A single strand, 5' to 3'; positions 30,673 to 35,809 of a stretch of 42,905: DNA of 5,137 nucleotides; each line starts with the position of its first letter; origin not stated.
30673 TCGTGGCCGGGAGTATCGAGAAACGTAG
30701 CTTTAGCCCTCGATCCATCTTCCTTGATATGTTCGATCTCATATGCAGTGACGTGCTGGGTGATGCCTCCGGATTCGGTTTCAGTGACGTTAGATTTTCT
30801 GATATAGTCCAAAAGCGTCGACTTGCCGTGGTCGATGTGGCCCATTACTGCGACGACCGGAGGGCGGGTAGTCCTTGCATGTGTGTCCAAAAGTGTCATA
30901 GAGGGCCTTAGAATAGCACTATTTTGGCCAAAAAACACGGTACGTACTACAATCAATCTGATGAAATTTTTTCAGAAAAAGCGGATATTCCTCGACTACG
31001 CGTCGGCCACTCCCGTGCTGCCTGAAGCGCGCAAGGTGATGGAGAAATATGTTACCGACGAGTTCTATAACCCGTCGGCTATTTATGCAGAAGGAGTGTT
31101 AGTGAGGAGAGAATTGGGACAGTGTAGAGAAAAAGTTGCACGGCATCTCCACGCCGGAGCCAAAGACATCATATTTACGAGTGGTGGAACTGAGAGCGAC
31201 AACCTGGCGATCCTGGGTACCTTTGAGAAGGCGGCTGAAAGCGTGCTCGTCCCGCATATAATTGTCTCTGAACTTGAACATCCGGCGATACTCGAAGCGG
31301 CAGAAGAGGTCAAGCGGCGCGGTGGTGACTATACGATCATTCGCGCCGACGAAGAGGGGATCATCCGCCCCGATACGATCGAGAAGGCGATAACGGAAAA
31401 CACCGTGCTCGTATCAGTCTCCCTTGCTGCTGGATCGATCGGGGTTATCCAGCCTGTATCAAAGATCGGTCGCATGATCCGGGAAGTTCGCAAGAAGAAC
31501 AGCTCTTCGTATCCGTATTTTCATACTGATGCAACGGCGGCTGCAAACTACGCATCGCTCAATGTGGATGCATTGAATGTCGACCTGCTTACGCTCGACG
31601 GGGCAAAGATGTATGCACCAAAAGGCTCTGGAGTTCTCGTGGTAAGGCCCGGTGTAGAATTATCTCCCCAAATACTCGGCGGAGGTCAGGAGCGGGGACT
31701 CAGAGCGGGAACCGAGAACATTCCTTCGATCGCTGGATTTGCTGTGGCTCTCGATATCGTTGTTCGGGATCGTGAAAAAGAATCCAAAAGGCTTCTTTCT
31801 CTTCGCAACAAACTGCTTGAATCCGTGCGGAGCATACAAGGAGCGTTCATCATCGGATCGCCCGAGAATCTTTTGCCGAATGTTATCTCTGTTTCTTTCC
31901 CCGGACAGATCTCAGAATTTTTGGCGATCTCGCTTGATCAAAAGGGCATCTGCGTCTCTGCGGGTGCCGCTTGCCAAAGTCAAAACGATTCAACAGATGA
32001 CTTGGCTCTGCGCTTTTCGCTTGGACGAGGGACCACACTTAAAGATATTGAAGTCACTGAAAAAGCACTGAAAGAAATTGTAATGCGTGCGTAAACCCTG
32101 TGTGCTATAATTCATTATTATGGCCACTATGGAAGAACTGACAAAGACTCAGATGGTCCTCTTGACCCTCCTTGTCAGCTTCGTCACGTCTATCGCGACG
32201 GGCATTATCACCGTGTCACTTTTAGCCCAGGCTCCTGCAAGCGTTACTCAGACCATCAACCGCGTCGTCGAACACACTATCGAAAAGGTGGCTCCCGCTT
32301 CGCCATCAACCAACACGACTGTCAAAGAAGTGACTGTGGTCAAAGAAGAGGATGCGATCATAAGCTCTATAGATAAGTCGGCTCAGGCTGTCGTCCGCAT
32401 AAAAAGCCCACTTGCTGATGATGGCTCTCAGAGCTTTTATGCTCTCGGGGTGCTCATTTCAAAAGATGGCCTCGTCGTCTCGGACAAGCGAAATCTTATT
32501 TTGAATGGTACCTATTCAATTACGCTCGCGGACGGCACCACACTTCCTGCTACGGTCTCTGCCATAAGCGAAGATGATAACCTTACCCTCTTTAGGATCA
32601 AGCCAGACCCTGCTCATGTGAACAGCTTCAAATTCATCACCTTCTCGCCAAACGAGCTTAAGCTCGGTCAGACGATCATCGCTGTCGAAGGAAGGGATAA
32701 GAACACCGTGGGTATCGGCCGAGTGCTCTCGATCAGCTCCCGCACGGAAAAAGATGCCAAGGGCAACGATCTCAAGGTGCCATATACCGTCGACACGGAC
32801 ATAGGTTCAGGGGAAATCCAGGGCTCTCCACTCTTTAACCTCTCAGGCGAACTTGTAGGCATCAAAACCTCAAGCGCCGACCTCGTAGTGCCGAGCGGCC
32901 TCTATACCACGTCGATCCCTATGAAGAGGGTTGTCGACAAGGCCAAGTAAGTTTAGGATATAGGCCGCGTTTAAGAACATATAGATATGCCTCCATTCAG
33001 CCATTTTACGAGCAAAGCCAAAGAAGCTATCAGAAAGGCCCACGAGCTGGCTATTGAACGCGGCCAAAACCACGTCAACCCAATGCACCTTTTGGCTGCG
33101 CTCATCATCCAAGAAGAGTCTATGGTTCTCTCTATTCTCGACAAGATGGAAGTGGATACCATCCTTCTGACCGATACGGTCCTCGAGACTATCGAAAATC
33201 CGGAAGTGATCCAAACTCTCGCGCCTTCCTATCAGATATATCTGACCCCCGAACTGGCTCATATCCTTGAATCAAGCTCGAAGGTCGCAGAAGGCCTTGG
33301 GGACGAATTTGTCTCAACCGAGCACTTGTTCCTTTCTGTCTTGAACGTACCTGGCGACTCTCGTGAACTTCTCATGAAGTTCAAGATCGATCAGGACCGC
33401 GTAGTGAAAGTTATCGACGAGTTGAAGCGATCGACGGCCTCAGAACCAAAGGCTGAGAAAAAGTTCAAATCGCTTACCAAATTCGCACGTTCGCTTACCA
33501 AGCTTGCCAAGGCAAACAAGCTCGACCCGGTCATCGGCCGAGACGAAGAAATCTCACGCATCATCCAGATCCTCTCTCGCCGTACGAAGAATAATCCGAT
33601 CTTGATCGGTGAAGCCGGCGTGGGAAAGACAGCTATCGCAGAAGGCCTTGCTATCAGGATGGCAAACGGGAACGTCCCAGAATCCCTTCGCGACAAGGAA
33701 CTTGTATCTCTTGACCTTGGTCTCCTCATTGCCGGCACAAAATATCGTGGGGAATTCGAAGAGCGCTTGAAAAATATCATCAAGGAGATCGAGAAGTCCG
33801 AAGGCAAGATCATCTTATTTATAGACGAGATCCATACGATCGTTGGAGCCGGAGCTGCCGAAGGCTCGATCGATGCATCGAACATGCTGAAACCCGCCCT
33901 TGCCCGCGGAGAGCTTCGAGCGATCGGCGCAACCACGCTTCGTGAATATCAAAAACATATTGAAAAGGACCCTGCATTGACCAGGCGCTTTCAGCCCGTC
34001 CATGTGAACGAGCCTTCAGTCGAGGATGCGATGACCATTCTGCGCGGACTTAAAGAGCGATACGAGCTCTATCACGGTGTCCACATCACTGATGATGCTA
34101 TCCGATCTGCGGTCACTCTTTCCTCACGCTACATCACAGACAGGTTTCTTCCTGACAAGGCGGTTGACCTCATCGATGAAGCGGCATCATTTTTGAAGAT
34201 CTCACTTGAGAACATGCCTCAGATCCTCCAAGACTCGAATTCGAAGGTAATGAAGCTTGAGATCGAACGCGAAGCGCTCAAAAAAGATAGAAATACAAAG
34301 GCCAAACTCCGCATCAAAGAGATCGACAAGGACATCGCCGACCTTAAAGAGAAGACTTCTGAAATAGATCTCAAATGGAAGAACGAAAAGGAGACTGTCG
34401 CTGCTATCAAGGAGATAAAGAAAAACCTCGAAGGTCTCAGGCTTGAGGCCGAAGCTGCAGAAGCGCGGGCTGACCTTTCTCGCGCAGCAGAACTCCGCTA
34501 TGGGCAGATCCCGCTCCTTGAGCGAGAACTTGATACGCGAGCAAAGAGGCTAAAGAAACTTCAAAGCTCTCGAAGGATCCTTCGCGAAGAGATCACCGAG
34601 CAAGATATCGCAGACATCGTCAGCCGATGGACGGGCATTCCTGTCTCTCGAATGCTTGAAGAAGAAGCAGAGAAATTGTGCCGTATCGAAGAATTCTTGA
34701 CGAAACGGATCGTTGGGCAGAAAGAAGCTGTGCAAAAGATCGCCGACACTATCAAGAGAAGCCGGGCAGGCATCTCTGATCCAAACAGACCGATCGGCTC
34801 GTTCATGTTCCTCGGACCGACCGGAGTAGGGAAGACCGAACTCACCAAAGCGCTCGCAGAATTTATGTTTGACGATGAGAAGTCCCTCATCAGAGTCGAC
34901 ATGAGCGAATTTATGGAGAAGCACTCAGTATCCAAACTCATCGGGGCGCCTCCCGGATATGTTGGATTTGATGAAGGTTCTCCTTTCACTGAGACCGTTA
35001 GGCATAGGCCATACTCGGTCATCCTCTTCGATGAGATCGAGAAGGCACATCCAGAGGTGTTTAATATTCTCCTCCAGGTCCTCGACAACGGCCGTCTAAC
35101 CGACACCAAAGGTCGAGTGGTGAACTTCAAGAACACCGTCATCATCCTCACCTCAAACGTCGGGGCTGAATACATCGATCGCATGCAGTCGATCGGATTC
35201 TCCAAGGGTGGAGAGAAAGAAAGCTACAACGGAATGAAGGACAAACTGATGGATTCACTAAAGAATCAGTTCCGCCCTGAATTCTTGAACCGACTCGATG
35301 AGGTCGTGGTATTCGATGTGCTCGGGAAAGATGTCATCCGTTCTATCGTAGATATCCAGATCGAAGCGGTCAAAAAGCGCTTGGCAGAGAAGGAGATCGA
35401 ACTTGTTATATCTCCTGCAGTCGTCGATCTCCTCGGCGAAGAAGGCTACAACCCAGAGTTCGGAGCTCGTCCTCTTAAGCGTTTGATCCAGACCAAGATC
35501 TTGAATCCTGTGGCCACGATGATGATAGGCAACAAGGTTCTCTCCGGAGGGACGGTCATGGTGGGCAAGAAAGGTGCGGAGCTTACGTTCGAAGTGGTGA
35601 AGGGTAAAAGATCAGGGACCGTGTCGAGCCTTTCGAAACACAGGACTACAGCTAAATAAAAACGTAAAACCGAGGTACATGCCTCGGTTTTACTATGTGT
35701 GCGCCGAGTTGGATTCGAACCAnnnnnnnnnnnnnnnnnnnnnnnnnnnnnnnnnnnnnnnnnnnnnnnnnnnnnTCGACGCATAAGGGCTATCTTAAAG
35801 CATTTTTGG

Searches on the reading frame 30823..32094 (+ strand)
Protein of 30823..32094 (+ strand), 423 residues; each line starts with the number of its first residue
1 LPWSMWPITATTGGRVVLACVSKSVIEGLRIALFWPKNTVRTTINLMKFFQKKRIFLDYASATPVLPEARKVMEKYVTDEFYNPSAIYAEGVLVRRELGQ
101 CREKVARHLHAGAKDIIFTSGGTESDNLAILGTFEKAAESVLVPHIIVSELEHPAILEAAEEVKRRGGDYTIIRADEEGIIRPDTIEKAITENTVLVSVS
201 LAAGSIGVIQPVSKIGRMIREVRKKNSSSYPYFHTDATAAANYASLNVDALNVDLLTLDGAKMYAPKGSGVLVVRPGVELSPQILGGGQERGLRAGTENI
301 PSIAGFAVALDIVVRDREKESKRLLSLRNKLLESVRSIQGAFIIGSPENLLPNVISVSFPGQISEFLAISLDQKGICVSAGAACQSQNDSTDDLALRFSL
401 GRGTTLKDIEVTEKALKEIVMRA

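Call 5: search_protein_families(library=pfam, proteins=[window:30823-32094:+], max_evalue=0.001)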
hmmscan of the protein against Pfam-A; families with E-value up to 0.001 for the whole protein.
window:30823-32094:+ (423 aa): 1 family
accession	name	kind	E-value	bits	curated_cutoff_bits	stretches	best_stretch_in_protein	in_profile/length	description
PF00266.25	Aminotran_5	-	9.2e-58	196.4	21.5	1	55-410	1-369/371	Aminotransferase class-V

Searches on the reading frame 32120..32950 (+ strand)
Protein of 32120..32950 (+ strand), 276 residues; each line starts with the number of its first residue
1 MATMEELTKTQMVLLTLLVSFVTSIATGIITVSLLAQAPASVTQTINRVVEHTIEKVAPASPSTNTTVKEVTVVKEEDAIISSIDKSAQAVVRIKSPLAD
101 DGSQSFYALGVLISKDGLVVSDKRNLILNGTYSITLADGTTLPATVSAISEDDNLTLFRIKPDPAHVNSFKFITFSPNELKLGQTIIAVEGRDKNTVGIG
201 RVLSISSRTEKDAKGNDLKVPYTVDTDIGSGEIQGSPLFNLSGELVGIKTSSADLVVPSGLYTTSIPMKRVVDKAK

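Call 5: search_protein_families(library=pfam, proteins=[window:32120-32950:+], max_evalue=0.001)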
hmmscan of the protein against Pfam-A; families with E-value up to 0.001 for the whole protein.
window:32120-32950:+ (276 aa): 1 family
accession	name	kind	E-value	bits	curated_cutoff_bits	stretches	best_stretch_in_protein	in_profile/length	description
PF13365.12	Trypsin_2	-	7.2e-11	43.4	27.6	1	110-248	3-144/144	Trypsin-like peptidase domain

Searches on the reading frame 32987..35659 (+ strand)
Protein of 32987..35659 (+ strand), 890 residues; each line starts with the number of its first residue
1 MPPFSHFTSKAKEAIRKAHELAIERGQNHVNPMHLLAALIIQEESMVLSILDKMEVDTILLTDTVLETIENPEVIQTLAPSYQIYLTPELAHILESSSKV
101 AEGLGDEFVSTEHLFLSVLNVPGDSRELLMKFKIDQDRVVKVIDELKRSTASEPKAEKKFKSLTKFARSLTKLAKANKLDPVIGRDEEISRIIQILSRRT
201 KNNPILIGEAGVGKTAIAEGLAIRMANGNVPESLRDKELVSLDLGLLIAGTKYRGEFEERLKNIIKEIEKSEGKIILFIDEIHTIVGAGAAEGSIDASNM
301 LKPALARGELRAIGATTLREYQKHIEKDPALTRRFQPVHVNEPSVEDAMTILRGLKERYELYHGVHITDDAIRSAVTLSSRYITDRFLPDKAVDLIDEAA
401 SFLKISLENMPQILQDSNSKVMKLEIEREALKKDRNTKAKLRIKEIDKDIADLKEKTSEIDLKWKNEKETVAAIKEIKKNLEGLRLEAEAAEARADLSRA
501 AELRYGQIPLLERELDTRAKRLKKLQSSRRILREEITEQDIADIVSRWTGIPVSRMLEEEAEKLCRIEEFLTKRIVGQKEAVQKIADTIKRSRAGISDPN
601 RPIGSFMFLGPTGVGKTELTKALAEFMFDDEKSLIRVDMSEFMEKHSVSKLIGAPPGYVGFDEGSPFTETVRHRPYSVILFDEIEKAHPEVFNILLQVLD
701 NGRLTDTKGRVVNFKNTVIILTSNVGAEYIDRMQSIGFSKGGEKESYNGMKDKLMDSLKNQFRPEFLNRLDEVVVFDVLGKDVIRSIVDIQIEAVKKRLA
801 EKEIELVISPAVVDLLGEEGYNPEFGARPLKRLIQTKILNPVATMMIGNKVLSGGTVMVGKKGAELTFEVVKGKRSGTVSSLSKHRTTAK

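Call 5: search_protein_families(library=pfam, proteins=[window:32987-35659:+], max_evalue=0.001)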
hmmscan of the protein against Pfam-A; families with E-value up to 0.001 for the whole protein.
window:32987-35659:+ (890 aa): 18 families
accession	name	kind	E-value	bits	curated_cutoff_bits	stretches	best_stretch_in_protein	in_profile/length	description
PF07724.20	AAA_2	-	5.6e-69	231.9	27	1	601-773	1-166/166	AAA domain (Cdc48 subfamily)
PF17871.7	AAA_lid_9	-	1.9e-33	114.9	22.8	1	344-445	1-102/104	AAA lid domain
PF10431.15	ClpB_D2-small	-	4.1e-25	88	21.9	1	779-859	1-81/81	C-terminal, D2-small domain, of ClpB protein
PF00004.35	AAA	-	2.9e-23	83.2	21.2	2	205-335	2-123/131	ATPase family associated with various cellular activities (AAA)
PF02861.25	Clp_N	-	8.6e-19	67.9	20.7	2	99-145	3-50/53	Clp amino terminal domain, pathogenicity island component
PF07728.20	AAA_5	-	1.2e-17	64.6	22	1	606-725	2-123/139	AAA domain (dynein-related subfamily)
PF13191.12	AAA_16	-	1.7e-10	42.1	32.6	1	182-222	2-45/167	AAA ATPase domain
PF00158.32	Sigma54_activat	-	7.7e-09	35.9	20.2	1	577-709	3-127/168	Sigma-54 interaction domain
PF13401.12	AAA_22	-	1.6e-08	35.3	27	0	606-701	8-110/130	AAA domain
PF20720.3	nSTAND3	-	1.7e-06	28.3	27.2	0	200-227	16-43/155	Novel STAND NTPase 3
PF13173.12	AAA_14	-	4.8e-06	27.1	27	0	205-288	6-77/129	AAA domain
PF05621.17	TniB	-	2.8e-05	24.1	22.4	0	229-341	76-185/189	Bacterial TniB protein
PF12775.13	AAA_7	-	3.2e-05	24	25.8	0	605-652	35-82/181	P-loop containing dynein motor region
PF01695.23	IstB_IS21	-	6.8e-05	22.9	24.1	0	198-224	89-115/238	IstB-like ATP binding protein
PF02562.22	PhoH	-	0.0002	21.4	27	0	200-226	18-44/205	PhoH-like protein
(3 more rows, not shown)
